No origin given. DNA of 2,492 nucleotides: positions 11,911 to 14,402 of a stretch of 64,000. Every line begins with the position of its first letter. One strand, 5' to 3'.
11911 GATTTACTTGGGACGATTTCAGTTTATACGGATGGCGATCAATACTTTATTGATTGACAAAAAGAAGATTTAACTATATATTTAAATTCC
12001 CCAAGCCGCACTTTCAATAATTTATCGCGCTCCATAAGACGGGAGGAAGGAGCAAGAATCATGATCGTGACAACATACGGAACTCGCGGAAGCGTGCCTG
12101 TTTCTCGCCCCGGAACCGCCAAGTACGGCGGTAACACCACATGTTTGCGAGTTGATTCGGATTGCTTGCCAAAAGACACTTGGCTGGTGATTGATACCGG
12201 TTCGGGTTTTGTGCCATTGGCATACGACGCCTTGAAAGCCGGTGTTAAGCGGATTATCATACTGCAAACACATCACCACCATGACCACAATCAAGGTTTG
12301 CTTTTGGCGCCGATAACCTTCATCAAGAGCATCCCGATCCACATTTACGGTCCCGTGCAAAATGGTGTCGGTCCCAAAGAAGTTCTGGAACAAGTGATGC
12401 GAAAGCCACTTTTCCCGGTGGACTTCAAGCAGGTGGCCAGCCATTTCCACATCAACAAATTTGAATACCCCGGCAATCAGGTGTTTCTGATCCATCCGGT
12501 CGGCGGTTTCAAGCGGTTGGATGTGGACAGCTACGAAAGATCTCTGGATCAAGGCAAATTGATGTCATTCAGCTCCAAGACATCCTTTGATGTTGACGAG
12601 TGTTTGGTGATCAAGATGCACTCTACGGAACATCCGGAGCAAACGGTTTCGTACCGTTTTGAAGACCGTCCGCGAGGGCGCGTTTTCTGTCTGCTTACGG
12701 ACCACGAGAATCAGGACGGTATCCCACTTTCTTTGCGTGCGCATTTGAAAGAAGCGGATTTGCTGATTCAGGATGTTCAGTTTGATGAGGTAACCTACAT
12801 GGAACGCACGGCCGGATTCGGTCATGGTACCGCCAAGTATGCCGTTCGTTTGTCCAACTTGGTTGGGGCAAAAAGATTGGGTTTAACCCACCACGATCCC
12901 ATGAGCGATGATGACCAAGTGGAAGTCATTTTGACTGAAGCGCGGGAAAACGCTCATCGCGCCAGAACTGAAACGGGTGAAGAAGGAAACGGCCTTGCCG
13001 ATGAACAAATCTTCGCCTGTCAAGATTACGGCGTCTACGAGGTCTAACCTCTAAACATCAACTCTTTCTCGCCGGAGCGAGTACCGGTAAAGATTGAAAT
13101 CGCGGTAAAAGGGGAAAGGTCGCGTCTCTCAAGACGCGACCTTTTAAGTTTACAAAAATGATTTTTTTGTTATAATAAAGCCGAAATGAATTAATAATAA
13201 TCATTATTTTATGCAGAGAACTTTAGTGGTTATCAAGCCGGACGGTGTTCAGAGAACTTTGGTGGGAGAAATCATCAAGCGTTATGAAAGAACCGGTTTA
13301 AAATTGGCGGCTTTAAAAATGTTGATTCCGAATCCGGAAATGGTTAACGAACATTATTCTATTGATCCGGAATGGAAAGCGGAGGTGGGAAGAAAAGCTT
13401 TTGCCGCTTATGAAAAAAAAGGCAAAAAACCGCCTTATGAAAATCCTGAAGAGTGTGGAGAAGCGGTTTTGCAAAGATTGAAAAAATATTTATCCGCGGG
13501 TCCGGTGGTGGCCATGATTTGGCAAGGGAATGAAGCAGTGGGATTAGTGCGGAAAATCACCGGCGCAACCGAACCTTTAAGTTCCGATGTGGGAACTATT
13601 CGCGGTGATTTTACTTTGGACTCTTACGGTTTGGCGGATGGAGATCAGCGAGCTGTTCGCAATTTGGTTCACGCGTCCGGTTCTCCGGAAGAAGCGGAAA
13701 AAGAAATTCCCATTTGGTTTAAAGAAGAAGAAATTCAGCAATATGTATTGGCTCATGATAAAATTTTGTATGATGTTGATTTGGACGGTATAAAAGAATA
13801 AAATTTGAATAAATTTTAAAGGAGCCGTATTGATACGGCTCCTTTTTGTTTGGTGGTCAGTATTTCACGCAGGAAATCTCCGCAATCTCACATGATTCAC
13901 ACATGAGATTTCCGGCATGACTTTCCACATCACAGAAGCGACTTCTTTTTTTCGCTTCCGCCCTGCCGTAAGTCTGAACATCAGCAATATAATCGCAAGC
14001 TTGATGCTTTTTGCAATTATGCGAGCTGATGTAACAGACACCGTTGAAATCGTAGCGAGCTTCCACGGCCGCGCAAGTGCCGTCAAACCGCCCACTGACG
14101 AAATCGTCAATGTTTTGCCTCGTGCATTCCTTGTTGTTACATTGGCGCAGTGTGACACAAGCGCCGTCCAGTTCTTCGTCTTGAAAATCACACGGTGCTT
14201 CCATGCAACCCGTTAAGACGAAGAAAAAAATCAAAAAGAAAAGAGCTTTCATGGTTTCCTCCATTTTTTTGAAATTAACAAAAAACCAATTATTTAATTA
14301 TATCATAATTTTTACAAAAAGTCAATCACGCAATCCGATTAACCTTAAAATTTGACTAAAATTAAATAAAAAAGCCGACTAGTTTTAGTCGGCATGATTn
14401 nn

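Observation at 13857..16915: Twin GC-rich, cysteine-rich lipoprotein paralogs with near-identical consensus promoters, flanking an orphan 419-aa gene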

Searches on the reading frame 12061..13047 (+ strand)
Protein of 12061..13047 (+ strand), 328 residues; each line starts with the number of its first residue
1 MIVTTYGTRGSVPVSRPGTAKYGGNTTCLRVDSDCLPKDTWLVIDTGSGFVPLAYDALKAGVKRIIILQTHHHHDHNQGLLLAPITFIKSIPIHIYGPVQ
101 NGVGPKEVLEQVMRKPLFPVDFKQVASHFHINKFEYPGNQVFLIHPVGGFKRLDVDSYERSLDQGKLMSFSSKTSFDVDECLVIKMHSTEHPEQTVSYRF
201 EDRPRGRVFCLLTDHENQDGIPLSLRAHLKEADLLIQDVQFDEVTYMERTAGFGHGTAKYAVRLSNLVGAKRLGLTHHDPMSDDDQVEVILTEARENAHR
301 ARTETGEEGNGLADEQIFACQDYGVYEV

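Call 5: search_protein_families(library=pfam, proteins=[window:12061-13047:+], max_evalue=1)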
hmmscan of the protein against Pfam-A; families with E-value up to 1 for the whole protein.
window:12061-13047:+ (328 aa): 2 families
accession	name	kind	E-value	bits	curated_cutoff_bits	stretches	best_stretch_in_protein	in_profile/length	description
PF12706.13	Lactamase_B_2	-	6.4e-10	39.4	27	2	188-278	118-200/200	Beta-lactamase superfamily domain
PF00753.33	Lactamase_B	-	0.02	15.2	22.7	1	37-80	13-60/196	Metallo-beta-lactamase superfamily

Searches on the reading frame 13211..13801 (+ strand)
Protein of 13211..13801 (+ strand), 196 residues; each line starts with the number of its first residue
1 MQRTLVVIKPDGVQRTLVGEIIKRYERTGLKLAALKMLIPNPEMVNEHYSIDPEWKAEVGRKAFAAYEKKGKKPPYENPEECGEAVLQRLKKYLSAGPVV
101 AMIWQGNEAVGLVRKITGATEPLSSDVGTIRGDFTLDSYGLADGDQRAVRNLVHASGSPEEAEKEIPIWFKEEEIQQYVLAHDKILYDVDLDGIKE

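Call 5: search_protein_families(library=pfam, proteins=[window:13211-13801:+], max_evalue=1)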
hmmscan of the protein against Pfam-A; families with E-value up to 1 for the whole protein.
window:13211-13801:+ (196 aa): 2 families
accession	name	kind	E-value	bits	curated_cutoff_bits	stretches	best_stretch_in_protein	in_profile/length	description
PF00334.24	NDK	-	1.2e-38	132.5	27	2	84-175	54-135/135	Nucleoside diphosphate kinase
PF01701.23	PSI_PsaJ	-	0.00078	20.3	22.4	1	88-106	2-20/37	Photosystem I reaction centre subunit IX / PsaJ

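Call 41: find_related_loci(query=window:13211-13801:+, collection=genome_contigs, flank=10000)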
Query window:13211-13801:+ (196 aa) in genome_contigs; peptide patterns used: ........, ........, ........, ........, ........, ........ (x = any residue, [..] = any of these).
518 stretches matched a pattern; 345 encode a relative of the query (tblastn E <= 1e-3); the best 80 are kept; 80 distinct loci.
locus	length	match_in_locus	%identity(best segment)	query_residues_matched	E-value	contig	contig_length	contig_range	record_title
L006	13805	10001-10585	69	2-196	3e-92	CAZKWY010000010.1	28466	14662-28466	MAG TPA_asm: uncultured Candidatus Saccharibacteria bacterium isolate SRP141376_co4_69 genome assembly, contig: NODE_302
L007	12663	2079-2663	71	2-196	2e-91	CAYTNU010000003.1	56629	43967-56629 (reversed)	MAG TPA_asm: uncultured Candidatus Saccharibacteria bacterium isolate binchicken_co243_136 genome assembly, contig: NODE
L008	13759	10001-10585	68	2-196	3e-91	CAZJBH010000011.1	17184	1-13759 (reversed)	MAG TPA_asm: uncultured Candidatus Saccharibacteria bacterium isolate SRP332253_co2_128 genome assembly, contig: NODE_31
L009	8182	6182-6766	70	2-196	1e-90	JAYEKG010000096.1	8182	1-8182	MAG: Patescibacteria group bacterium isolate MAG143 MAG143_96, whole genome shotgun sequence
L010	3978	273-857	69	2-196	6e-91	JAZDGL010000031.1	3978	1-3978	MAG: bacterium isolate MEGAHIT-group-0.262 k141_13008412, whole genome shotgun sequence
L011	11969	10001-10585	67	2-196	6e-90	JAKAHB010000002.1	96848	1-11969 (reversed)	MAG: bacterium isolate WY2.bin78 NODE_297_length_96848_cov_2.103618, whole genome shotgun sequence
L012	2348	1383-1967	69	2-196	6e-93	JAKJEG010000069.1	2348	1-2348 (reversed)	MAG: Patescibacteria group bacterium isolate UR.bin241 UR_contig_171453, whole genome shotgun sequence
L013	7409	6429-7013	67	2-196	2e-89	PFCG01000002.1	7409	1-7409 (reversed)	MAG: Candidatus Moranbacteria bacterium CG10_big_fil_rev_8_21_14_0_10_35_21 CG10_8_21_14_0.10_scaffold_11644_c, whole ge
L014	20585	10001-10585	66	2-196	1e-89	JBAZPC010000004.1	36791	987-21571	MAG: Candidatus Paceibacterota bacterium isolate SO_2017_SWC_20 scaffold_984_c1_LP-4_2017, whole genome shotgun sequence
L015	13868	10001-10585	69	2-196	1e-89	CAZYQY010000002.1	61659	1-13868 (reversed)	MAG TPA_asm: uncultured Candidatus Saccharibacteria bacterium isolate binchicken_co100_35 genome assembly, contig: NODE_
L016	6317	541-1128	69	2-196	1e-89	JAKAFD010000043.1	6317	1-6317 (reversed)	MAG: bacterium isolate WY1.bin77 NODE_21476_length_6317_cov_2.755574, whole genome shotgun sequence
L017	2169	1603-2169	67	2-190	2e-92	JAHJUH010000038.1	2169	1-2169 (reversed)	MAG: Patescibacteria group bacterium isolate OS_PC_MetaG.mb.97 OS_PC_MetaG.mb.97_k141_123354, whole genome shotgun seque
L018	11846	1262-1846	66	2-196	9e-89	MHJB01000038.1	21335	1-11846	MAG: Candidatus Colwellbacteria bacterium RIFCSPLOWO2_12_FULL_43_11 rifcsplowo2_12_scaffold_5782, whole genome shotgun s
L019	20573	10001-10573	66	2-192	2e-88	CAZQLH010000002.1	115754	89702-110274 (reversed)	MAG TPA_asm: uncultured Candidatus Saccharibacteria bacterium isolate SRP077602_co6_254 genome assembly, contig: NODE_17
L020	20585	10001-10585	67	2-196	2e-88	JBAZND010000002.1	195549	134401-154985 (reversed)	MAG: Parcubacteria group bacterium isolate SO_2017_LW4_59 scaffold_217_c1_LW137-91_2017, whole genome shotgun sequence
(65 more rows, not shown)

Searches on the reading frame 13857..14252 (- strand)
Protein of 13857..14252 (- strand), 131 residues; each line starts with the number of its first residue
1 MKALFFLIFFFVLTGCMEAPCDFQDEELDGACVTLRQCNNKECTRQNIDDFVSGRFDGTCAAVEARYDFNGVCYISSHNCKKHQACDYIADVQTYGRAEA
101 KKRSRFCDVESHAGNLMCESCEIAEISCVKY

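Call 5: search_protein_families(library=pfam, proteins=[window:13857-14252:-], max_evalue=1)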
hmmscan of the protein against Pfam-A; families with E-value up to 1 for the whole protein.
window:13857-14252:- (131 aa): 0 families

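Call 8: find_homologous_proteins(query=window:13857-14252:-)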
Query window:13857-14252:- (131 aa): 1 proteins with E <= 0.001 among 13 candidates.
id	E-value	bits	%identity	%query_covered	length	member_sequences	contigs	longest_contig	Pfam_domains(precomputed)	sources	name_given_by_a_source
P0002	1.4e-84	299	100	100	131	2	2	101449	-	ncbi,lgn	-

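Call 10: find_encoding_contigs(protein=P0002, flank=10000, max_places=6)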
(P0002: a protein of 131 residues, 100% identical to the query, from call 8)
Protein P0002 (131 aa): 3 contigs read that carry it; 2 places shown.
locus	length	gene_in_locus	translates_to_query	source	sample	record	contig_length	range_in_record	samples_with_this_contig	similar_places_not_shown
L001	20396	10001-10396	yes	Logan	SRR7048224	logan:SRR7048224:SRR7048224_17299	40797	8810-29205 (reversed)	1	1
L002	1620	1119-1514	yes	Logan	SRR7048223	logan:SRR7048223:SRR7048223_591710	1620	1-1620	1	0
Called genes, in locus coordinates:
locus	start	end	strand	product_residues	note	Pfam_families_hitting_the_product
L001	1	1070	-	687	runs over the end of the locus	PF00009:GTP_EFTU, PF03144:GTP_EFTU_D2, PF22042:EF-G_D2, PF14492:EFG_III, PF16658:RF3_C (weak), PF03764:EFG_IV, PF00679:EFG_C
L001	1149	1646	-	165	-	PF00177:Ribosomal_S7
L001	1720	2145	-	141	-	PF00164:Ribosom_S12_S23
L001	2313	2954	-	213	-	PF02163:Peptidase_M50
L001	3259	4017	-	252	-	PF00793:DAHP_synth_1, PF03102:NeuB (weak)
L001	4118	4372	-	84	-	-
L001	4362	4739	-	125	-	-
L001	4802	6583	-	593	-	-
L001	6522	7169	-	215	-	PF00149:Metallophos, PF12850:Metallophos_2 (weak)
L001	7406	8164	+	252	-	-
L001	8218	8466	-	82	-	PF01817:CM_2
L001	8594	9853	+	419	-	-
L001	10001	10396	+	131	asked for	-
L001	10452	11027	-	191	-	PF00334:NDK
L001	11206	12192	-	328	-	PF12706:Lactamase_B_2 (faint)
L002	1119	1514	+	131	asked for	-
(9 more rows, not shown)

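Call 12: search_protein_families(library=ncbifam, proteins=[window:13857-14252:-], max_evalue=1)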
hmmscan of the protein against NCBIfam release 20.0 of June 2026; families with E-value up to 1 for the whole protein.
window:13857-14252:- (131 aa): 0 families

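Call 32: search_protein_families(library=padloc, proteins=[window:13857-14252:-], max_evalue=1)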
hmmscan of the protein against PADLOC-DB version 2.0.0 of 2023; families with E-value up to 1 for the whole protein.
window:13857-14252:- (131 aa): 0 families

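Call 33: search_protein_families(library=phrogs, proteins=[window:13857-14252:-], max_evalue=1)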
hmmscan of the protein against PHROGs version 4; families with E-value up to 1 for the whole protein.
window:13857-14252:- (131 aa): 1 family
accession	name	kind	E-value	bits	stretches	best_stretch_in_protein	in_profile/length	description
phrog_17416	-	unknown function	0.18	13.1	1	28-76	33-81/98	-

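Call 36: list_cluster_members(proteins=[P0002, P0003, P0001, P0004])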
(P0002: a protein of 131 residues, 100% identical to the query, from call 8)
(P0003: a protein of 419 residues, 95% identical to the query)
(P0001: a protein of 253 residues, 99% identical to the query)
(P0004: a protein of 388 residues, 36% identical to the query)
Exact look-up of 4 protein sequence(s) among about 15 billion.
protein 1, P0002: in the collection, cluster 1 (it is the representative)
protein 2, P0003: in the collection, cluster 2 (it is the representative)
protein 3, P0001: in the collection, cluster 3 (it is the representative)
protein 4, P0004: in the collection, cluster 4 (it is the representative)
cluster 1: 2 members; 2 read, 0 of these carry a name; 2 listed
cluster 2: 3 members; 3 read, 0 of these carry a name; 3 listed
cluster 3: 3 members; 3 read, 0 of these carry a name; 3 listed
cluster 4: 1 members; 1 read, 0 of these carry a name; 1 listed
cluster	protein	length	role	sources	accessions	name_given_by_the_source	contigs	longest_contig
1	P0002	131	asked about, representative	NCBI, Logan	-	-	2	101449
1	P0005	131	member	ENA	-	-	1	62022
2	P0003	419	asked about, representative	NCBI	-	-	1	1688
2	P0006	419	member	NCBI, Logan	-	-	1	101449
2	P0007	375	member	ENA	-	-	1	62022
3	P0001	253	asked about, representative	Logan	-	-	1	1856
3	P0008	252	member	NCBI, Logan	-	-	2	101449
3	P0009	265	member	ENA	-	-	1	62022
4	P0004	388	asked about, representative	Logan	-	-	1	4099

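Call 64: search_solved_structures(query=window:13857-14204:-, max_evalue=10, show_alignments=2)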
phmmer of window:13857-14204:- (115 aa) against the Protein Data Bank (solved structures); distinct sequences matched with E-value up to 10: 1.
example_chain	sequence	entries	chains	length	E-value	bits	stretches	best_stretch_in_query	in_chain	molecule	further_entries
4pw1_A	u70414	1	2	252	0.66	13.5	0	41-90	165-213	Uncharacterized protein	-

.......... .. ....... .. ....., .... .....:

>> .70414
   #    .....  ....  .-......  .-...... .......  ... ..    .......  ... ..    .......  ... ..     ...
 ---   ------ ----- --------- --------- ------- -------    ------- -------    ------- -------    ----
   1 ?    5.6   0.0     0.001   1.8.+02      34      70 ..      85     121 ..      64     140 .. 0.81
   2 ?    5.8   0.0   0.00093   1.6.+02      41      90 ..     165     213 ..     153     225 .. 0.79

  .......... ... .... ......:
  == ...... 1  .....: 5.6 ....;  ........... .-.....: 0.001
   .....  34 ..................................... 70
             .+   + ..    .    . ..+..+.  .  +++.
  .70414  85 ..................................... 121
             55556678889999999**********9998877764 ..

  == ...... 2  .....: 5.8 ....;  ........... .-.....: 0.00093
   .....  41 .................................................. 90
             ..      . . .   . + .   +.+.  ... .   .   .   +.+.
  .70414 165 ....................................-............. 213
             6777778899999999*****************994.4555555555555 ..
